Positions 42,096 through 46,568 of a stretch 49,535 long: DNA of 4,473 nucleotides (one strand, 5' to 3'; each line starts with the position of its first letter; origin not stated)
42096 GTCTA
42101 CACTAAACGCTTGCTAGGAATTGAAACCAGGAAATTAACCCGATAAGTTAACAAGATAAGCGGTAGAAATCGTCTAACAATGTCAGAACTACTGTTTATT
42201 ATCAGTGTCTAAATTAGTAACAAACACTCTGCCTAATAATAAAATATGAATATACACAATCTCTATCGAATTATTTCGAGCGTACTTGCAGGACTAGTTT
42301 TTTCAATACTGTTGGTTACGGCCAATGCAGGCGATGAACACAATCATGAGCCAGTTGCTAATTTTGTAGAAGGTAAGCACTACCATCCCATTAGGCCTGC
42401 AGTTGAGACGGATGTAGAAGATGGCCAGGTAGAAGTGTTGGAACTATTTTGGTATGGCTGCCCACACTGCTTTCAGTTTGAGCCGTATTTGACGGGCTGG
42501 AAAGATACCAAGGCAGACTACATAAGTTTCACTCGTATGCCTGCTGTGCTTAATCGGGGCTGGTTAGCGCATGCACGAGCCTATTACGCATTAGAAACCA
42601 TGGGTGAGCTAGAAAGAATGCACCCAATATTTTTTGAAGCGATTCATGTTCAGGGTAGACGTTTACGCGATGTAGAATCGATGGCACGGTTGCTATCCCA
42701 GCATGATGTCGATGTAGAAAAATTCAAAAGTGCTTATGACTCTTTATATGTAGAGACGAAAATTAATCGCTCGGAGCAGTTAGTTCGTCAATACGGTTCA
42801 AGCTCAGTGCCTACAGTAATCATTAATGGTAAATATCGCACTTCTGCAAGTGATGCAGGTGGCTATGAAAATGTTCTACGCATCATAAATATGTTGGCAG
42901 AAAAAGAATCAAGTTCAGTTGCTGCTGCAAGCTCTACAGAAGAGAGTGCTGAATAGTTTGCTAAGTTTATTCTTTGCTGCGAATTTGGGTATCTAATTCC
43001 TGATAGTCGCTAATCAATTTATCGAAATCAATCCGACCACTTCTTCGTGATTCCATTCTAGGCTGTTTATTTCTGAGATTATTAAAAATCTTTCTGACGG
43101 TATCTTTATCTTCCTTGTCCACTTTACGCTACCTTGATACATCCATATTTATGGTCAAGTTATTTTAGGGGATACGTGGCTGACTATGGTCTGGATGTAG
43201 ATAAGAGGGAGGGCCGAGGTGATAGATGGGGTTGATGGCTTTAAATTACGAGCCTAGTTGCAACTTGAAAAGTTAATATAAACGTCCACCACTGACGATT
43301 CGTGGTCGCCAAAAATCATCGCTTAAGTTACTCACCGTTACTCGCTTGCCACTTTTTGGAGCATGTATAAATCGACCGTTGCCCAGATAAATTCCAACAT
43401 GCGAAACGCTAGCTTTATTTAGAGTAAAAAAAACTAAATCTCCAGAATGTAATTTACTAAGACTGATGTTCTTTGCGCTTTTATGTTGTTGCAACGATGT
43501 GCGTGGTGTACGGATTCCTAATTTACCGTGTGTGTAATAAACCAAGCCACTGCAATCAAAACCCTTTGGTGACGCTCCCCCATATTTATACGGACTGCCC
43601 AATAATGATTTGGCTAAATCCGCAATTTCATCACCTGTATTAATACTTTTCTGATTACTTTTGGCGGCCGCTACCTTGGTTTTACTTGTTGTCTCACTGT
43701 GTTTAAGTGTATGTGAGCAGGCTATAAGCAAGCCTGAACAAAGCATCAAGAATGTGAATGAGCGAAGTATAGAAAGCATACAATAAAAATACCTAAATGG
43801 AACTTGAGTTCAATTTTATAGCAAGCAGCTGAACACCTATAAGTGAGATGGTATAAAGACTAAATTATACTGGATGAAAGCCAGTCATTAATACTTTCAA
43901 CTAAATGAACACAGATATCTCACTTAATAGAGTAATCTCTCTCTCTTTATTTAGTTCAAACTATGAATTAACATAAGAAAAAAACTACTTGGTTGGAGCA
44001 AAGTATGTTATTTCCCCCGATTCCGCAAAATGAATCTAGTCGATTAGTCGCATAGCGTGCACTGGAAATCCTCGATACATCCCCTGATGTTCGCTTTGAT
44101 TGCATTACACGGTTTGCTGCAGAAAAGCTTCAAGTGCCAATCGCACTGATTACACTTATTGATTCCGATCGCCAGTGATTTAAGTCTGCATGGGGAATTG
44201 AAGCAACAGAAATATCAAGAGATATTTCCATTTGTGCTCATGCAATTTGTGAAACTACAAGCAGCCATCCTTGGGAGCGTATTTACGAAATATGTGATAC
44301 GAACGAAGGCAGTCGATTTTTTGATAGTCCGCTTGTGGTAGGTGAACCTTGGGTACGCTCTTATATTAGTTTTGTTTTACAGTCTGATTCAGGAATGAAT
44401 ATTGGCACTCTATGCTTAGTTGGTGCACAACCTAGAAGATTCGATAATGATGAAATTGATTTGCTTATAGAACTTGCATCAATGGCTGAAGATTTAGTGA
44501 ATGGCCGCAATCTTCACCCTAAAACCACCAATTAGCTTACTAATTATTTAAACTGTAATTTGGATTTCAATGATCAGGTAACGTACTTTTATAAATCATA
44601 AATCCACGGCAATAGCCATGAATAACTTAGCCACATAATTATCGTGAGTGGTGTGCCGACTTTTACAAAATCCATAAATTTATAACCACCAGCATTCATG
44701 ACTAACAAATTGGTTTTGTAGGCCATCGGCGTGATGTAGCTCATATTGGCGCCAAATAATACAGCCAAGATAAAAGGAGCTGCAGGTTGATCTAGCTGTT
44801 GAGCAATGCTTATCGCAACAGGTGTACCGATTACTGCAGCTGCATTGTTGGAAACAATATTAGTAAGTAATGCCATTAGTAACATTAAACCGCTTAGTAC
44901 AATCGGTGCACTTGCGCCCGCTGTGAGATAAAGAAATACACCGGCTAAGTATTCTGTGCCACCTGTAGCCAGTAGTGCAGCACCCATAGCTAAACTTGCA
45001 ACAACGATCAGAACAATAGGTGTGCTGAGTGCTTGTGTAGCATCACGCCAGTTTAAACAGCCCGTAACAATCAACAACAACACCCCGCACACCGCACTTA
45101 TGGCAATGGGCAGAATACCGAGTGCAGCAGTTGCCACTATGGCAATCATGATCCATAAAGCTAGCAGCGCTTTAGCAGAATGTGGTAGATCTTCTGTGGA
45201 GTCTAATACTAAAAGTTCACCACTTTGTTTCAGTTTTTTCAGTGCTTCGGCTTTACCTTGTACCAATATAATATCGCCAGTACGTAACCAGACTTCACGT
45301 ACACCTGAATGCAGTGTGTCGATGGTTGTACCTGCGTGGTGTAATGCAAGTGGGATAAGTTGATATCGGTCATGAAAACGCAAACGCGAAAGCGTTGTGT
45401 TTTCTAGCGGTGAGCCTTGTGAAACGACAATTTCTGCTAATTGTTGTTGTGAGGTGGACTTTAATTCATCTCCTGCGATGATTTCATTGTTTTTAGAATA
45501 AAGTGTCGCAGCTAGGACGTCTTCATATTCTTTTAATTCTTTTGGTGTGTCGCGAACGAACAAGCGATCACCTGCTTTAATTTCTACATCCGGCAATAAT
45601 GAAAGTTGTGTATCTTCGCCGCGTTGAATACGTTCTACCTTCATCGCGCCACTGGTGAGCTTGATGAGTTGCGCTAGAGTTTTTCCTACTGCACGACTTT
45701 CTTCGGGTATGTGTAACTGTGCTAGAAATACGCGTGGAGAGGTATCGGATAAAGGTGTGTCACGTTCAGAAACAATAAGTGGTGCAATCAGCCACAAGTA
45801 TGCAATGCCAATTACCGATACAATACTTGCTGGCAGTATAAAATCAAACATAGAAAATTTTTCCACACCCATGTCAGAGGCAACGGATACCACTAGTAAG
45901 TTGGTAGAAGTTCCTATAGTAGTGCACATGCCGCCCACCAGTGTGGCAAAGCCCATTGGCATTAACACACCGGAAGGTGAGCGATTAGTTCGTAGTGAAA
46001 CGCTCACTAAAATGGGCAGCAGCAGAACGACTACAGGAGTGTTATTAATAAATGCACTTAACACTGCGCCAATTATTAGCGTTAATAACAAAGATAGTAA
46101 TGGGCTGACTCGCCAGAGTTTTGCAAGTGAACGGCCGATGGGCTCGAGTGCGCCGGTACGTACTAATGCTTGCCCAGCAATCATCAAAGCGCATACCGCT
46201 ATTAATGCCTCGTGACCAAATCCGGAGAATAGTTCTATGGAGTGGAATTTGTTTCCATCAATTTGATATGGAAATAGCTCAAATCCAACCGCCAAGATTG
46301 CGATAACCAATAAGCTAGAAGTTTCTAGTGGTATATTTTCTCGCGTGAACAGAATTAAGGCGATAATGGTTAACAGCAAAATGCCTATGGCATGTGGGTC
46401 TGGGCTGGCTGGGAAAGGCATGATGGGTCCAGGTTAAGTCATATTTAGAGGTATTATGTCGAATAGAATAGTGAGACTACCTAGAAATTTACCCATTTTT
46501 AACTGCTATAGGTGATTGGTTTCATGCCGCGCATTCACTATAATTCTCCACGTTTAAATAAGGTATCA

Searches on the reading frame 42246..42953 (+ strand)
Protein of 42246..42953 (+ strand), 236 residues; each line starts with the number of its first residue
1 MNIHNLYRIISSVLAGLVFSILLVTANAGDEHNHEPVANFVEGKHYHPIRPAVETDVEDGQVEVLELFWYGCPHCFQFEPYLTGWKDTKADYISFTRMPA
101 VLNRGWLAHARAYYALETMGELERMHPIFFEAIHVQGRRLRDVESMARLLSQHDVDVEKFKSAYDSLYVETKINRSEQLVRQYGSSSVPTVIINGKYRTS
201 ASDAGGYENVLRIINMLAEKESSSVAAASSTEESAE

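Call 21: search_solved_structures(query=window:42246-42953:+, max_evalue=0.00001, show_alignments=0)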
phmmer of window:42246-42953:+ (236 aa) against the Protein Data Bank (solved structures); distinct sequences matched with E-value up to 0.00001: 44.
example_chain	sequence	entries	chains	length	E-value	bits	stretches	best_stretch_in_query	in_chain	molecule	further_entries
3h93_A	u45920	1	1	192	1.5e-41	145.5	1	40-224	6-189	Thiol:disulfide interchange protein dsbA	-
2mbt_A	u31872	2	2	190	1.8e-41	145.2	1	40-224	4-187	Thiol:disulfide interchange protein DsbA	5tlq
4zl7_A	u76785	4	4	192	2e-40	141.8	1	40-224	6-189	Thiol:disulfide interchange protein DsbA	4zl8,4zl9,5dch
4k2d_A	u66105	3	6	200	5.9e-38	133.7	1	41-219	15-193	Thiol:disulfide interchange protein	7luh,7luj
4p3y_B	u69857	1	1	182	7.8e-38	133.3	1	43-222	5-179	Thiol:disulfide interchange protein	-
5vyo_A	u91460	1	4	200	1.1e-36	129.6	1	41-219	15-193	Thiol:disulfide interchange protein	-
4jrr_A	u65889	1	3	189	1.6e-28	102.8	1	39-221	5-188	Thiol:disulfide interchange protein DsbA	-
3hd5_A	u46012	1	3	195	1.3e-27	99.8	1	44-218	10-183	Thiol:disulfide interchange protein dsbA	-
9ph2_A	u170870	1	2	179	1.3e-26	96.6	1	46-218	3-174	Thiol:disulfide interchange protein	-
2rem_A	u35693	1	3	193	1e-23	87.1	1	59-223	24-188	Disulfide oxidoreductase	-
4dvc_A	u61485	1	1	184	5.4e-18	68.4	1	37-217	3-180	Thiol:disulfide interchange protein DsbA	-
2ijy_A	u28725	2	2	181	1.5e-17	66.9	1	38-217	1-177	Thiol:disulfide interchange protein dsbA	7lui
1bed_A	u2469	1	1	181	5e-17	65.2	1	38-217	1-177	DSBA OXIDOREDUCTASE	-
3dvx_A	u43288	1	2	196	8.9e-17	64.4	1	42-219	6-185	Thiol:disulfide interchange protein DsbA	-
2znm_A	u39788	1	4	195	9e-17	64.4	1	42-219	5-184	Thiol:disulfide interchange protein DsbA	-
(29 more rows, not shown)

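Call 23: search_solved_structures(query=window:42246-42953:+, max_evalue=1e-40, show_alignments=1)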
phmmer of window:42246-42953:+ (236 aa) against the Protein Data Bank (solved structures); distinct sequences matched with E-value up to 1e-40: 2.
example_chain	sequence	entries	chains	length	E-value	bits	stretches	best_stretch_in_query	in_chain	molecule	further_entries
3h93_A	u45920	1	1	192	1.5e-41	145.5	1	40-224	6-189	Thiol:disulfide interchange protein dsbA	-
2mbt_A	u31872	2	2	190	1.8e-41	145.2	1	40-224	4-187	Thiol:disulfide interchange protein DsbA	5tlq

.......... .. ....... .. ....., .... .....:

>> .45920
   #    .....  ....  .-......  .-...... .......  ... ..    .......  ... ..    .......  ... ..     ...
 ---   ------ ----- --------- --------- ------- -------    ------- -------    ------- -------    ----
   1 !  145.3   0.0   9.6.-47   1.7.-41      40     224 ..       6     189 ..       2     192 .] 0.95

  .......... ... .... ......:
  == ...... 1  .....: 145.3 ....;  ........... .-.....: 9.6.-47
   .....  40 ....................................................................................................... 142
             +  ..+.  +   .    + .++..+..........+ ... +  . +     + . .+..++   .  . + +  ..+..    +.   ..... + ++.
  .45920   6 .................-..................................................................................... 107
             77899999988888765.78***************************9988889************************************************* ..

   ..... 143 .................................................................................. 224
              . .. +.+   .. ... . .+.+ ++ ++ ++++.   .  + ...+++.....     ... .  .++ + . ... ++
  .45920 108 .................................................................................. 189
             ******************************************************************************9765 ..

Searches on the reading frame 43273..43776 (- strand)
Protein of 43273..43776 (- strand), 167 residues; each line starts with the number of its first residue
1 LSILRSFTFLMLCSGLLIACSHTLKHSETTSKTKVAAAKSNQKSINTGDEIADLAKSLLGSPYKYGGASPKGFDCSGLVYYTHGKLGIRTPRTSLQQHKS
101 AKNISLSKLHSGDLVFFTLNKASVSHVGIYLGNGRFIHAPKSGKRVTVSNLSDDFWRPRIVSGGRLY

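Call 64: search_protein_families(library=pfam, proteins=[window:43273-43776:-], max_evalue=0.01)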
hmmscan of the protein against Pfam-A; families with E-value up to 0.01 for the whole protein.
window:43273-43776:- (167 aa): 3 families
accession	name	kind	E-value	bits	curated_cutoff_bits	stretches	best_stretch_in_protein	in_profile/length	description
PF00877.26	NLPC_P60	-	4.3e-32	110.7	23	1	60-162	1-102/105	NlpC/P60 family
PF05708.18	Peptidase_C92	-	5e-05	23.8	27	1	32-101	64-136/166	Permuted papain-like amidase enzyme, YaeF/YiiX, C92 family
PF04970.19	LRAT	-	6.8e-05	23.6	24.3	0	108-147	2-39/120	Lecithin retinol acyltransferase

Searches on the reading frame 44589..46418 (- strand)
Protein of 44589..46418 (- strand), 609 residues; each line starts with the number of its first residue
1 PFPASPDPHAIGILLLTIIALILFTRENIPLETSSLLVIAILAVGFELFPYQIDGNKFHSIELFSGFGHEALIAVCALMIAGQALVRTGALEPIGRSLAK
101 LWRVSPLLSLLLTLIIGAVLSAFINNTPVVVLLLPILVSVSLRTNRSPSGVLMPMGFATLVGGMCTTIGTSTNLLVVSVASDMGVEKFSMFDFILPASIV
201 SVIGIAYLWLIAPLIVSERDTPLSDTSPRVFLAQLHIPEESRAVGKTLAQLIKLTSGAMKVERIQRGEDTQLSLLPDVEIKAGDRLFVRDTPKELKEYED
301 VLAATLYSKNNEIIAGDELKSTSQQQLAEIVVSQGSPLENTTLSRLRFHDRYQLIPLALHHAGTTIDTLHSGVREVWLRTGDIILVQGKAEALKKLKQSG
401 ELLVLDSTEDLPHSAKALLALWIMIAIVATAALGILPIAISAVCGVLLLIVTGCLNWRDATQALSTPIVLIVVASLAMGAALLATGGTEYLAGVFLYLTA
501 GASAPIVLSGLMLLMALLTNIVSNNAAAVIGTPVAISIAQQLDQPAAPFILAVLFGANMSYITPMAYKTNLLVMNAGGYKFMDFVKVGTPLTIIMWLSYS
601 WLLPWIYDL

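Call 64: search_protein_families(library=pfam, proteins=[window:44589-46418:-], max_evalue=0.01)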
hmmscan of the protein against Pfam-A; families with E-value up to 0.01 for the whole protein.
window:44589-46418:- (609 aa): 3 families
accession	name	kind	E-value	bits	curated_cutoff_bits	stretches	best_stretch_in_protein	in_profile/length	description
PF03600.22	CitMHS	-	2.2e-67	228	31.9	2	22-542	2-321/336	Citrate transporter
PF02080.26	TrkA_C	-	5.4e-15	55.5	27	2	233-301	2-69/71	TrkA-C domain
PF00939.25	Na_sulph_symp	-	7.7e-12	45.4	27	1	418-596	279-455/472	Sodium:sulfate symporter transmembrane region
